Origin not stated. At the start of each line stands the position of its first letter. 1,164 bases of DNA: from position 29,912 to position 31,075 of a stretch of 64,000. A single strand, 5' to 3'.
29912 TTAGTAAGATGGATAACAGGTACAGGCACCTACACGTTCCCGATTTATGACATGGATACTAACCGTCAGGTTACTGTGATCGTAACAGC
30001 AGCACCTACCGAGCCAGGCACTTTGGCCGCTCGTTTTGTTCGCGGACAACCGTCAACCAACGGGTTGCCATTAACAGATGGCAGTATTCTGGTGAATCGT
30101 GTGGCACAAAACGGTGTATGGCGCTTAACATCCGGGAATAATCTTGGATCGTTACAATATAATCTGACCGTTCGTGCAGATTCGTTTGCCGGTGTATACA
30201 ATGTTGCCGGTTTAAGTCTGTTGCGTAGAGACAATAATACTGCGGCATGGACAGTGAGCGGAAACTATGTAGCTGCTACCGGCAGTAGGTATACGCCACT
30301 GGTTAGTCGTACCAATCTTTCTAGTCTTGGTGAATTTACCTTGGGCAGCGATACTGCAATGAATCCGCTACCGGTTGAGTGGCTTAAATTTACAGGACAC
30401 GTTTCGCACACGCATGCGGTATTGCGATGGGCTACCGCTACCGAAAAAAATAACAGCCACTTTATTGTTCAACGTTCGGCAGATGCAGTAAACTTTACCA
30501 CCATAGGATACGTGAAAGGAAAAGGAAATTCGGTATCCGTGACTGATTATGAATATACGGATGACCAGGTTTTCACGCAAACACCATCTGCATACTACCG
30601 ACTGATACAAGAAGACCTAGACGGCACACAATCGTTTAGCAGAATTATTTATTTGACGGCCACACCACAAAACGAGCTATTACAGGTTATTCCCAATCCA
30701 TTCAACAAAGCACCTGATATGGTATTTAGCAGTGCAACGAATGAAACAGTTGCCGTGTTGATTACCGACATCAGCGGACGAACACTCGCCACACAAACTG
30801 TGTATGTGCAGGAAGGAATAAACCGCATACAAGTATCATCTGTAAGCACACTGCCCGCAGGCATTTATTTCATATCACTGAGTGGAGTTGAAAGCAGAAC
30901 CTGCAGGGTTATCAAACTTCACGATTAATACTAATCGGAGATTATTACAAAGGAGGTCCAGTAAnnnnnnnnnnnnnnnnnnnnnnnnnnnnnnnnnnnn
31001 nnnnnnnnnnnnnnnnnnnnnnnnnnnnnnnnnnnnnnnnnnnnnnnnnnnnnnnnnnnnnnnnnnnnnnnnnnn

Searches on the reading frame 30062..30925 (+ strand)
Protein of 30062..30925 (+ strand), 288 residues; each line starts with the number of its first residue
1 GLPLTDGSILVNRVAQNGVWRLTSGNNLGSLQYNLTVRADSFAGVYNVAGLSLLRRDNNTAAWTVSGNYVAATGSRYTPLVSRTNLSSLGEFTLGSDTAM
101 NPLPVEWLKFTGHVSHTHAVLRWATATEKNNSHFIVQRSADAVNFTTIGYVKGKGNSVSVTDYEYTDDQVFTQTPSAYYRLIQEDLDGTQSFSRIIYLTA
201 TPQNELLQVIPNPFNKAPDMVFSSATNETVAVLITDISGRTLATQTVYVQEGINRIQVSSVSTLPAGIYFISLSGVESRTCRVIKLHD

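Call 6: search_protein_families(library=pfam, proteins=[window:30062-30925:+], max_evalue=1)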
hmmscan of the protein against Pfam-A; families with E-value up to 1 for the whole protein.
window:30062-30925:+ (288 aa): 2 families
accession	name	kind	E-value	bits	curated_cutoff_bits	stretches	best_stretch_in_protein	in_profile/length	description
PF18962.6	Por_Secre_tail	-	3.1e-06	27.8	27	1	210-278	2-67/75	Secretion system C-terminal sorting domain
PF19077.6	Big_13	-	0.045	14.7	27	0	13-44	57-88/102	Bacterial Ig-like domain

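Call 7: search_protein_families(library=ncbifam, proteins=[window:30062-30925:+], max_evalue=1)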
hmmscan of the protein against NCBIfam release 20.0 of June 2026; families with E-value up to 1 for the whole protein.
window:30062-30925:+ (288 aa): 3 families
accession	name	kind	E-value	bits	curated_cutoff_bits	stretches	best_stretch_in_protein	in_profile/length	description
TIGR04183.1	Por_Secre_tail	domain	7.3e-08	32.3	23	1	209-285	1-71/72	T9SS type A sorting domain-containing protein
NF038113.1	T9SSA_dep_M36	equivalog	4.7e-05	21.7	885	1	203-280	789-862/869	T9SS-dependent M36 family metallopeptidase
NF052323.1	T9SSA_dep_M6i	equivalog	0.00057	17.9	600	1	211-273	962-1024/1043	T9SS-dependent M6-like inactivated metalloprotease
